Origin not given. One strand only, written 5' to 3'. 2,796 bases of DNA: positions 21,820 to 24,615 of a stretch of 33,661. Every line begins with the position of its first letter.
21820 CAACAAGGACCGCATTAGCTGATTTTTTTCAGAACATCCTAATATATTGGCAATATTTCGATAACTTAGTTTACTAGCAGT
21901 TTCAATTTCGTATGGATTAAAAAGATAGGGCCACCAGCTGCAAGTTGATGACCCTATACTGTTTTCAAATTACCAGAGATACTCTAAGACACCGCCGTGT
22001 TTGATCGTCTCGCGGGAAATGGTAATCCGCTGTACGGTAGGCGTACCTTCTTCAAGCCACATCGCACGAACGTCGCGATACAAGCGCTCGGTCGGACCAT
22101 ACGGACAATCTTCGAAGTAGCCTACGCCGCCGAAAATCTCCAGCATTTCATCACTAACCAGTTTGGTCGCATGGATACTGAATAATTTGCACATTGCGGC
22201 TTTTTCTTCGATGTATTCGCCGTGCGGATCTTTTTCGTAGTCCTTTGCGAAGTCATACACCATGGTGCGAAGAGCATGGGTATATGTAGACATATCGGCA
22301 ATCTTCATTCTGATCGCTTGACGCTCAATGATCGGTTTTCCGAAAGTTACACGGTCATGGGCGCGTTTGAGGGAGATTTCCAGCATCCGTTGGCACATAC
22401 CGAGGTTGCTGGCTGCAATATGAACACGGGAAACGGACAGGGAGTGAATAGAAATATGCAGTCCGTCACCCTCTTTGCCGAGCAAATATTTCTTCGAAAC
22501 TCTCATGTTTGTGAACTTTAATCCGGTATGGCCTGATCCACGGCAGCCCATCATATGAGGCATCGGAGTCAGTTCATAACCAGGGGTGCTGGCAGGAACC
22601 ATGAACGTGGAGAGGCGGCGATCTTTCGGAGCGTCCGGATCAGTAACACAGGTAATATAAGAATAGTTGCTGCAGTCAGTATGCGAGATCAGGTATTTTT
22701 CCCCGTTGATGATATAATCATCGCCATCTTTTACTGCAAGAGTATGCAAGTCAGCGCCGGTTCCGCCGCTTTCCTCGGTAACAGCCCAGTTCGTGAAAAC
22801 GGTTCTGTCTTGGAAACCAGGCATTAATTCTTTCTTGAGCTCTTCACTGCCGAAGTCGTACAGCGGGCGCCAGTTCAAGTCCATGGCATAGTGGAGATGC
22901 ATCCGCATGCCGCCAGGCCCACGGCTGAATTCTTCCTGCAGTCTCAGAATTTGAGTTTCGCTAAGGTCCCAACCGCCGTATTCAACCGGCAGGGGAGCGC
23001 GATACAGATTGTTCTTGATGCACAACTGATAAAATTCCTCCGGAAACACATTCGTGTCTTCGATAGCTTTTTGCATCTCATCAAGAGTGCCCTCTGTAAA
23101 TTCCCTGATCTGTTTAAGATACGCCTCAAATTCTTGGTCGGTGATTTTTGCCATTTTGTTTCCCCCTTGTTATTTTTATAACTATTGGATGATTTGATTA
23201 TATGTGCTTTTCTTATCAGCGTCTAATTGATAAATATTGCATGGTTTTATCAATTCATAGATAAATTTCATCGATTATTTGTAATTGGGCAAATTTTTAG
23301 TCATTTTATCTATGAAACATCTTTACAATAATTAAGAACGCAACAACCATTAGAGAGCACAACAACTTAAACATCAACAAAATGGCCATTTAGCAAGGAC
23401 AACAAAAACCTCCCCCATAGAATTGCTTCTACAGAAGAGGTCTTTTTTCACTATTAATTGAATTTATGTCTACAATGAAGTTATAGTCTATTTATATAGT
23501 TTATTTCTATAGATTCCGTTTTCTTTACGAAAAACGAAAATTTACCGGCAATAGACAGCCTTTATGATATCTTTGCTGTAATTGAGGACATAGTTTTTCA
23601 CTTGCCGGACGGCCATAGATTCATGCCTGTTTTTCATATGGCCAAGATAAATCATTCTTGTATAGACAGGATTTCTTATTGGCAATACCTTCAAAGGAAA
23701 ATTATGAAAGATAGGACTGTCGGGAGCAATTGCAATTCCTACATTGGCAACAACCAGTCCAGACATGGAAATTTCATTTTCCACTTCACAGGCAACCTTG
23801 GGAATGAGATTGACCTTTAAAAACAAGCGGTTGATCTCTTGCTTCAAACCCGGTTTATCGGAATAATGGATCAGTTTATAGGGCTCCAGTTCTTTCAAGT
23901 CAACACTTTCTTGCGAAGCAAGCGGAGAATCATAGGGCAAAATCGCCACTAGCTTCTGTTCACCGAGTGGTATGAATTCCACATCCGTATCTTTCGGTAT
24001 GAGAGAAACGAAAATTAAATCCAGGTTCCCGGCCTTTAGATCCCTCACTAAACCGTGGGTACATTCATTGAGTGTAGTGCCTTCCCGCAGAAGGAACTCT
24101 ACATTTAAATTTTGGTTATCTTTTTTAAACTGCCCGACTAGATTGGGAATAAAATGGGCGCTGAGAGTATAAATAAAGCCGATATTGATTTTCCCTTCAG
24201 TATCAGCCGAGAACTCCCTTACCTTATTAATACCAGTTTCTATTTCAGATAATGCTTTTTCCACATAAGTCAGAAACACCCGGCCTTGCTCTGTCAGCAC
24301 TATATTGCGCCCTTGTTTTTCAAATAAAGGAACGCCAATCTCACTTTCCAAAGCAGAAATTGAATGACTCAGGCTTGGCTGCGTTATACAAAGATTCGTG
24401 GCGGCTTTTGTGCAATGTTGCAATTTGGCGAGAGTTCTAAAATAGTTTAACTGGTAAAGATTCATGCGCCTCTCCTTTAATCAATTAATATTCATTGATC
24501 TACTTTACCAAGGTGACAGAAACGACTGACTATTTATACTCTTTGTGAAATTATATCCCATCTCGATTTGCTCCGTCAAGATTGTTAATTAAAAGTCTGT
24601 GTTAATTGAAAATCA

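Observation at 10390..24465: LysR-headed acyl-CoA redox island with unknown substrate (2 ACADs, EtfBA, FixCX, family-III CoA-transferase, FadK-like ligase, 2 anion MFS permeases, Cys-rich protein)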

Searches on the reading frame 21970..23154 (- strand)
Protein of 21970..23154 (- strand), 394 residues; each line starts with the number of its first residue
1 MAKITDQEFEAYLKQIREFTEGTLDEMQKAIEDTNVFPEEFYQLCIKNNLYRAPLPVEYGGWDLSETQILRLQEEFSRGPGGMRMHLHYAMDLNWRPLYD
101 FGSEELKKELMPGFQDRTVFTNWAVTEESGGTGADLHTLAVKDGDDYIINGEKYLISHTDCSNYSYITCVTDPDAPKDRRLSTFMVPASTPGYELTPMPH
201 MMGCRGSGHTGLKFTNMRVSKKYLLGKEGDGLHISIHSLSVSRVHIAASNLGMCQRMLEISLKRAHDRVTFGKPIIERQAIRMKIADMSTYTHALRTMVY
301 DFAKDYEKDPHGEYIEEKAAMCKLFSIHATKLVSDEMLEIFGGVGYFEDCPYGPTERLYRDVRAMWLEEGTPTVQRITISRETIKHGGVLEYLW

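Call 3: search_protein_families(library=pfam, proteins=[window:21970-23154:-])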
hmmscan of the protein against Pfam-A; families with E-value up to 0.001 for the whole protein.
window:21970-23154:- (394 aa): 4 families
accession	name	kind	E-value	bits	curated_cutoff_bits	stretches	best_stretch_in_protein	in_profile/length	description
PF00441.29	Acyl-CoA_dh_1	-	5.1e-35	121.3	22.4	1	229-382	1-148/150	Acyl-CoA dehydrogenase, C-terminal domain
PF02771.21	Acyl-CoA_dh_N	-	9.7e-15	55.4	22.9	1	7-114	2-109/113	Acyl-CoA dehydrogenase, N-terminal domain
PF02770.24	Acyl-CoA_dh_M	-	1.3e-14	54.6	33.3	1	124-217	3-97/97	Acyl-CoA dehydrogenase, middle domain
PF08028.16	Acyl-CoA_dh_2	-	4e-13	50.2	22.7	1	246-365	3-126/134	Acyl-CoA dehydrogenase, C-terminal domain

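Call 5: search_protein_families(library=ncbifam, proteins=[window:21970-23154:-], max_evalue=0.01)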
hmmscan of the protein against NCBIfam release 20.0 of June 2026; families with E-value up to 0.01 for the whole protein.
window:21970-23154:- (394 aa): 21 families
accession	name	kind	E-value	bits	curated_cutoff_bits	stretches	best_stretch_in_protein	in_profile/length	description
NF042972.1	AcrlCoAredClosAcrC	equivalog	2.2e-66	224.1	640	1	12-385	12-378/378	acryloyl-CoA reductase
NF043006.1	CyhCrbnylCoADH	equivalog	1.3e-53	182.4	650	1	8-385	7-377/380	cyclohexane-1-carbonyl-CoA dehydrogenase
NF008997.0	PRK12341.1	equivalog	2.7e-43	148.5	537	1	7-384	7-377/382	acyl-CoA dehydrogenase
NF045552.1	GlutCoADH_Des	equivalog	1.2e-41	143.2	470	1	7-381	7-377/387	glutaryl-CoA dehydrogenase Acd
NF058590.1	AcCoDHFadEBacil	equivalog_domain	6.1e-40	137.3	600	1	14-385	30-412/586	acyl-CoA dehydrogenase FadE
NF042439.1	SulpropCoADesulf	equivalog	8.8e-39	133.3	600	1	15-384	3-371/379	3-sulfinopropanoyl-CoA desulfinase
NF045652.1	ProlPCPDhRedW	equivalog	1e-38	133.2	650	1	7-382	2-372/376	L-prolyl-[peptidyl-carrier protein] dehydrogenase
NF002885.1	PRK03354.1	equivalog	2e-36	125.9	540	1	16-385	16-375/378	crotonobetainyl-CoA dehydrogenase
NF053553.1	prodigi_MBC_PigA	equivalog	3.6e-34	118.5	500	1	7-381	7-377/381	prodigiosin MBC biosynthesis dehydrogenase PigA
TIGR03207.1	cyc_hxne_CoA_dh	equivalog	1e-31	110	575.35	1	8-383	4-371/372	cyclohexanecarboxyl-CoA dehydrogenase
NF052270.1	Staph_DH_FadE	equivalog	4.9e-24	84.8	600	1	3-383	20-393/400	acyl-CoA dehydrogenase FadE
TIGR03204.1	pimC_large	equivalog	1.1e-19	70.6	623.85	1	40-303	44-302/395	pimeloyl-CoA dehydrogenase large subunit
NF037942.1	ac_ACP_DH_MbtN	equivalog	2.9e-16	59.2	700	1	123-372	113-354/376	mycobactin biosynthesis acyl-ACP dehydrogenase MbtN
NF008594.0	PRK11561.1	equivalog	3.1e-16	58.8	545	1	103-393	162-449/540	isovaleryl-CoA dehydrogenase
TIGR03203.1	pimD_small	equivalog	1.1e-14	54.3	652.7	1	101-346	100-342/378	pimeloyl-CoA dehydrogenase small subunit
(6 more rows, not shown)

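Call 18: search_solved_structures(query=window:21970-23154:-, max_evalue=1e-20)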
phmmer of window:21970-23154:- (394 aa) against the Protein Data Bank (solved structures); distinct sequences matched with E-value up to 1e-20: 62 (the best 60 are shown).
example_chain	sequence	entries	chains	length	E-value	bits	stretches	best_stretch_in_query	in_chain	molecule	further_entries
4u83_A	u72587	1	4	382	2e-55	191.5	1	52-381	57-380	Acyl-CoA dehydrogenase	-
5lnx_A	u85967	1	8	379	3.6e-55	190.6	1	8-382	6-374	Acyl-CoA dehydrogenase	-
5ol2_C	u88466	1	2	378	7.2e-53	183.1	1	16-384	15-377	Acyl-CoA dehydrogenase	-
8i4p_A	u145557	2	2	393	1.6e-52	181.9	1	7-385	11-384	Acyl-CoA dehydrogenase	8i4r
7w0j_A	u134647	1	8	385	2e-52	181.6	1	7-385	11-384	Acyl-CoA dehydrogenase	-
4iv6_A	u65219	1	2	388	5e-48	167.1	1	8-389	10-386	Acyl-CoA dehydrogenase FadE3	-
3pfd_A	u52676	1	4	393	2.7e-46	161.4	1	11-383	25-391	Acyl-CoA dehydrogenase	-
2vig_A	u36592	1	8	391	3.2e-45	157.9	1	10-384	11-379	SHORT-CHAIN SPECIFIC ACYL-COA DEHYDROGENASE,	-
7y0a_A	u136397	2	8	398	3.6e-45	157.7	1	10-386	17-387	Short-chain specific acyl-CoA dehydrogenase, mitochondrial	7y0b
8sgs_A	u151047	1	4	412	7.1e-45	156.7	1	10-382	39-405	Short-chain specific acyl-CoA dehydrogenase, mitochondrial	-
7szv_A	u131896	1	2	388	5.1e-44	153.9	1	8-382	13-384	Acyl-CoA dehydrogenase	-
4l1f_A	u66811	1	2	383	2.3e-43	151.7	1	55-384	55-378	Acyl-CoA dehydrogenase domain protein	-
1jqi_A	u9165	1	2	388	2.4e-43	151.7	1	14-382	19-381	short chain acyl-CoA dehydrogenase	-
7p98_A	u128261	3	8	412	6.5e-42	147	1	10-384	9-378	Short-chain acyl-CoA dehydrogenase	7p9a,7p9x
4n5f_A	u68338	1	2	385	5.1e-41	144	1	55-382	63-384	Putative acyl-CoA dehydrogenase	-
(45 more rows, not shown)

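Call 24: find_homologous_proteins(query=window:21970-23154:-, max_evalue=1e-30)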
Query window:21970-23154:- (394 aa): 5313 proteins with E <= 1e-30 among 8000 candidates; the best 120 are listed.
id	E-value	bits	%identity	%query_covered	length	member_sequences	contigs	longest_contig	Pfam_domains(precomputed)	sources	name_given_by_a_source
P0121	1.1e-248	843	92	99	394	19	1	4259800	PF02770.25,PF00441.30,PF08028.17,PF02771.22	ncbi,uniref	ncbi:acyl-CoA dehydrogenase family protein [Desulfitobacterium sp. Sab5]|uniref:acyl-CoA dehydrogena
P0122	1.5e-248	842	91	100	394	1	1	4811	PF02770.25,PF00441.30,PF08028.17,PF02771.22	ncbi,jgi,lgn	-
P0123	9.9e-248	840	91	99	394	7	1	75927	PF02770.25,PF00441.30,PF08028.17,PF02771.22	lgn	-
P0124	9.0e-242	820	89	100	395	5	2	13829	PF02770.25,PF00441.30,PF08028.17,PF02771.22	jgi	jgi:alkylation response protein AidB-like acyl-CoA dehydrogenase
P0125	1.6e-241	819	87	100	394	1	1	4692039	PF02770.25,PF00441.30,PF08028.17,PF02771.22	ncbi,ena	-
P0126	2.1e-241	819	87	100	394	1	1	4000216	PF02770.25,PF00441.30,PF08028.17,PF02771.22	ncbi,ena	-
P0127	3.1e-241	818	87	100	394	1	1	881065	PF02770.25,PF00441.30,PF08028.17,PF02771.22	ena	-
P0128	1.1e-239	813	88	100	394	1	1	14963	PF02770.25,PF00441.30,PF08028.17,PF02771.22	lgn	-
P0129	1.6e-239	813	88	100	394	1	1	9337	PF02770.25,PF00441.30,PF08028.17,PF02771.22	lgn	-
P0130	1.1e-238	810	88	99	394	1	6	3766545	PF02770.25,PF00441.30,PF08028.17,PF02771.22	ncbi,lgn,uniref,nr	ncbi:acyl-CoA dehydrogenase family protein [Dehalobacterium formicoaceticum]|uniref:Acyl-CoA/acyl-AC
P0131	3.7e-237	805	87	100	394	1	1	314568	PF02770.25,PF00441.30,PF08028.17,PF02771.22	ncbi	ncbi:acyl-CoA dehydrogenase family protein [Desulfosporosinus fructosivorans]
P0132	5.0e-237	804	87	100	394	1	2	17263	PF02770.25,PF00441.30,PF08028.17,PF02771.22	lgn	-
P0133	6.7e-237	804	87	100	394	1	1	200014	PF02770.25,PF00441.30,PF08028.17,PF02771.22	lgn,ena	-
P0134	2.4e-236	802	87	100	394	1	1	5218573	PF02770.25,PF00441.30,PF08028.17,PF02771.22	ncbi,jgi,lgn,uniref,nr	ncbi:acyl-CoA dehydrogenase family protein [Sporomusa sp. KB1]|jgi:alkylation response protein AidB-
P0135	1.1e-235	800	86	100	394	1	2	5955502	PF02770.25,PF00441.30,PF08028.17,PF02771.22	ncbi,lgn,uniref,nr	ncbi:acyl-CoA dehydrogenase family protein [Sporomusa acidovorans]|uniref:Acyl-CoA dehydrogenase n=1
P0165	1.8e-224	763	83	99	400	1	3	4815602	PF02770.25,PF00441.30,PF08028.17,PF02771.22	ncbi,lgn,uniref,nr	ncbi:acyl-CoA dehydrogenase family protein [Bacillus sp. 1NLA3E]|uniref:acyl-CoA dehydrogenase famil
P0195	4.9e-194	663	72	99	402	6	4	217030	PF02770.25,PF00441.30,PF08028.17,PF02771.22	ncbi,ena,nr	ncbi:acyl-CoA dehydrogenase domain protein [Eggerthella sp. CAG:298]|nr:acyl-CoA dehydrogenase domai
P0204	3.4e-192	657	73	99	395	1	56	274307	PF02770.25,PF00441.30,PF08028.17,PF02771.22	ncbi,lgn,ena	-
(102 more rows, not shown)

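Call 25: find_encoding_contigs(protein=P0204, flank=10000, max_places=2)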
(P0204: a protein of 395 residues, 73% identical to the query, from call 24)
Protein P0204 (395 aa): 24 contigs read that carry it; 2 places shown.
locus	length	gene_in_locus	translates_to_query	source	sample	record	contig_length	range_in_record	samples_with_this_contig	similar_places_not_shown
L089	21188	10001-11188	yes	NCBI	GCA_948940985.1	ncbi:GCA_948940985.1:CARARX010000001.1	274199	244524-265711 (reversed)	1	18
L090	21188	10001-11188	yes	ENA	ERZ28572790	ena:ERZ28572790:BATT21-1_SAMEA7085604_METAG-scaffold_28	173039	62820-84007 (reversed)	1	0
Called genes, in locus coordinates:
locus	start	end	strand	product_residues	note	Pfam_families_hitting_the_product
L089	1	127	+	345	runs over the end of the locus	PF00356:LacI, PF01381:HTH_3 (weak), PF00532:Peripla_BP_1, PF13407:Peripla_BP_4, PF13377:Peripla_BP_3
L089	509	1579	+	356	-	PF00532:Peripla_BP_1, PF13407:Peripla_BP_4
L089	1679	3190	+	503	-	PF00005:ABC_tran, PF13304:AAA_21 (faint), PF00005:ABC_tran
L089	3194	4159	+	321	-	PF02653:BPD_transp_2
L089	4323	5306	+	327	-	PF00248:Aldo_ket_red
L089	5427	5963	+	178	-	PF00210:Ferritin (faint), PF02915:Rubrerythrin, PF21349:RUBY_RBDX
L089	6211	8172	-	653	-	PF05960:DUF885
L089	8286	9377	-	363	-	PF14344:DUF4397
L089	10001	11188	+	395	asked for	PF02771:Acyl-CoA_dh_N, PF02770:Acyl-CoA_dh_M, PF00441:Acyl-CoA_dh_1, PF08028:Acyl-CoA_dh_2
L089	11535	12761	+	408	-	PF02515:CoA_transf_3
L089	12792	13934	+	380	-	PF02771:Acyl-CoA_dh_N, PF02770:Acyl-CoA_dh_M, PF00441:Acyl-CoA_dh_1, PF22924:ACOX_C_alpha1 (weak), PF08028:Acyl-CoA_dh_2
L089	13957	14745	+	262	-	PF01012:ETF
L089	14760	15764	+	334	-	PF01012:ETF, PF00766:ETF_alpha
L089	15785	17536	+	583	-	PF00501:AMP-binding, PF13193:AMP-binding_C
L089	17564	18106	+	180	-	-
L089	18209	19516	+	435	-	-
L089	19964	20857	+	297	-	PF00126:HTH_1, PF03466:LysR_substrate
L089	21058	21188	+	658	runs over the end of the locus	PF04205:FMN_bind, PF01946:Thi4 (weak), PF00890:FAD_binding_2, PF01266:DAO, PF03486:HI0933_like (weak), PF07992:Pyr_redox_2 (weak), PF12831:FAD_oxidored, PF00890:FAD_binding_2, +2 more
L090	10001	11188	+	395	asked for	PF02771:Acyl-CoA_dh_N, PF02770:Acyl-CoA_dh_M, PF00441:Acyl-CoA_dh_1, PF08028:Acyl-CoA_dh_2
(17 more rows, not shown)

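Call 26: find_encoding_contigs(protein=P0195, flank=10000, max_places=1)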
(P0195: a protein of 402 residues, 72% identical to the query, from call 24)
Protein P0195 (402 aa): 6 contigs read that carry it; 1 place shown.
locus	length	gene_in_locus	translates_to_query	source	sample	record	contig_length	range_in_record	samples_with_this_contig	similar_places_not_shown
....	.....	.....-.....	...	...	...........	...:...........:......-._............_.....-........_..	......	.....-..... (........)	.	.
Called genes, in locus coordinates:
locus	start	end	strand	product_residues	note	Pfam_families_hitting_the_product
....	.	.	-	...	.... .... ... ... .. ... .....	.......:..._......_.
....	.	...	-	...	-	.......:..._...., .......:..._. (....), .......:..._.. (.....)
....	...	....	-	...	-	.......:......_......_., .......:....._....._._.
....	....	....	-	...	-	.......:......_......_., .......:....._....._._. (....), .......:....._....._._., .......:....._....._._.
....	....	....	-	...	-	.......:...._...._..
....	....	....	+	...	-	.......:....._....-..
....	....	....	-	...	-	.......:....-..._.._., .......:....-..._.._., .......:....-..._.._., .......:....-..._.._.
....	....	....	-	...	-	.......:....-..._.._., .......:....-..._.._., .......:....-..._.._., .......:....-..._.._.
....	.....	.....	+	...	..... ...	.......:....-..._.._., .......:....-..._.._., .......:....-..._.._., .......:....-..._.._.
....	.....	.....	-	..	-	-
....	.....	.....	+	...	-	-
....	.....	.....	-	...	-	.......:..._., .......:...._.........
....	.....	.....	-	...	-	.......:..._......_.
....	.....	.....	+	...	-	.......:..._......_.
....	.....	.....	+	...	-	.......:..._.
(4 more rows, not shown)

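Call 27: find_encoding_contigs(protein=P0165, flank=10000, max_places=1)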
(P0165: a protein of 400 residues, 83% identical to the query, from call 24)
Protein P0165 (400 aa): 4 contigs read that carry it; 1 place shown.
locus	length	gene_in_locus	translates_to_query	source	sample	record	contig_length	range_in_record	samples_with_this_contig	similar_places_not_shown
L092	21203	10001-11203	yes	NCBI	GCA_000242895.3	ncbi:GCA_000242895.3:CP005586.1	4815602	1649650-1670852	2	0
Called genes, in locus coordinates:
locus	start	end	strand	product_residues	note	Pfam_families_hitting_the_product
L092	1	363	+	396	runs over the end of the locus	PF02515:CoA_transf_3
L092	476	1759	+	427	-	PF00890:FAD_binding_2, PF01134:GIDA, PF01266:DAO, PF01494:FAD_binding_3, PF01946:Thi4 (weak), PF12831:FAD_oxidored, PF13450:NAD_binding_8, PF26311:ETF-QO_FixC_C, +5 more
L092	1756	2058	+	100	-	-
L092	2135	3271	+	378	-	PF02771:Acyl-CoA_dh_N, PF02770:Acyl-CoA_dh_M, PF00441:Acyl-CoA_dh_1, PF08028:Acyl-CoA_dh_2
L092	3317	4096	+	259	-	PF01012:ETF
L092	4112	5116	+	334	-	PF01012:ETF, PF00766:ETF_alpha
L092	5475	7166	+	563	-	PF00501:AMP-binding, PF13193:AMP-binding_C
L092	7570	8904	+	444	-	PF06779:MFS_4 (faint), PF07690:MFS_1, PF05977:MFS_3 (weak), PF07690:MFS_1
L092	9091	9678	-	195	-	PF09997:DUF2238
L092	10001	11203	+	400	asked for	PF02771:Acyl-CoA_dh_N, PF02770:Acyl-CoA_dh_M, PF00441:Acyl-CoA_dh_1, PF08028:Acyl-CoA_dh_2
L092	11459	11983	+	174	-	-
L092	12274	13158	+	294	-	PF02588:YitT_membrane, PF10035:DUF2179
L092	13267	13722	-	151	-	PF00571:CBS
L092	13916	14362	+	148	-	-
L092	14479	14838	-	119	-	PF03734:YkuD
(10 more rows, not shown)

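Call 40: search_protein_families(library=pfam, proteins=[L089:18209-19516:+], max_evalue=0.00001)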
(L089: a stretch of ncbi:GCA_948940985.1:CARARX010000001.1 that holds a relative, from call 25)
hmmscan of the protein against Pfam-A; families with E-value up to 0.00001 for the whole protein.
L089:18209-19516:+ (435 aa): 0 families

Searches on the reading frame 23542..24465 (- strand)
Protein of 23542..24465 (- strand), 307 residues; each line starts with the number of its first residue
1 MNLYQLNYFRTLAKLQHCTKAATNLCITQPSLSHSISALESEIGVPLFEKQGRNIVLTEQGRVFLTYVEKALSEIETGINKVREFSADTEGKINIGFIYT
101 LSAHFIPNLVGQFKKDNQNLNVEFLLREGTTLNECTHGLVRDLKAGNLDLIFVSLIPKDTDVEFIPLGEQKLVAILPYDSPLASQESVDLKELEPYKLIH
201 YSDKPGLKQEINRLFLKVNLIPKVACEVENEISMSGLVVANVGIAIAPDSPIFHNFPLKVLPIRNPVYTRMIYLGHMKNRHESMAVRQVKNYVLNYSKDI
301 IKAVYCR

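Call 3: search_protein_families(library=pfam, proteins=[window:23542-24465:-])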
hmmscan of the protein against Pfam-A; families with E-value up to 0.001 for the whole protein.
window:23542-24465:- (307 aa): 2 families
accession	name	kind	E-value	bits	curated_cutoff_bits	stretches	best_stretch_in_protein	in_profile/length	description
PF03466.25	LysR_substrate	-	1.4e-32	113.3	28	1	88-294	3-205/209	LysR substrate binding domain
PF00126.33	HTH_1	-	5.3e-19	68.4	26.6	1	4-62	2-60/60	Bacterial regulatory helix-turn-helix protein, lysR family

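Call 5: search_protein_families(library=ncbifam, proteins=[window:23542-24465:-], max_evalue=0.01)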
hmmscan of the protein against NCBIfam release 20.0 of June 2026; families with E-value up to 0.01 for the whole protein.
window:23542-24465:- (307 aa): 55 families (the best 25 are shown)
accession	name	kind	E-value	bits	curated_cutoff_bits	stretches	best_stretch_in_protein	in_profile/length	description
NF053705.1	TransRegGltCGpos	equivalog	6e-54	183.3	350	1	1-298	1-294/300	glutamate biosynthesis transcriptional regulator GltC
NF045775.1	acetoin_reg_AlsR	exception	4.5e-42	144.5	430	1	1-251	1-246/290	acetoin biosynthesis transcriptional regulator AlsR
NF047520.1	trans_act_CidR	equivalog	3.2e-37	128.3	415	1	1-288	1-283/292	cidABC operon transcriptional activator CidR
NF040786.1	LysR_Sec_metab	equivalog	1.6e-35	122.5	250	1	1-295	1-296/298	selenium metabolism-associated LysR family transcriptional regulator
NF008416.0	PRK11242.1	equivalog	2.3e-35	122.4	277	1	1-299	1-293/300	transcriptional regulator CynR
NF007439.0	PRK09986.1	equivalog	1.2e-32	113.5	290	1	2-257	8-259/296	LysR family transcriptional regulator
TIGR02424.1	TF_pcaQ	equivalog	2.9e-30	105.2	303.8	1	5-219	7-216/300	pca operon transcription factor PcaQ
TIGR03339.1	phn_lysR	subfamily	3.6e-30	105.2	341.1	1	5-287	1-273/279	aminoethylphosphonate catabolism associated LysR family transcriptional regulator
NF047354.1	trans_reg_GltC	equivalog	2.9e-29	102.5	300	1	1-211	1-207/290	glutamate biosynthesis transcriptional regulator GltC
NF007385.0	PRK09906.1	equivalog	9.1e-29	100.5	356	1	1-249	1-243/296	DNA-binding transcriptional regulator HcaR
NF052633.1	LysR_TF_PsrA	exception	4.7e-28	98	540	1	2-294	6-293/297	L-proline-binding transcription factor PsrA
NF009327.0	PRK12684.1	subfamily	3.1e-27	95.6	402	1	1-245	1-241/313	CysB family HTH-type transcriptional regulator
NF008361.0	PRK11151.1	equivalog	5.9e-27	94.7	329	1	1-284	1-285/305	DNA-binding transcriptional regulator OxyR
NF040709.1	benzoate_BenM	exception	7.1e-27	94.5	600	1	1-286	1-282/299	benzoate utilization transcription regulator BenM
NF040710.1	benzoate_CatM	exception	1e-26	93.9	580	1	1-252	1-248/293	cis,cis-muconate-binding transcription regulator CatM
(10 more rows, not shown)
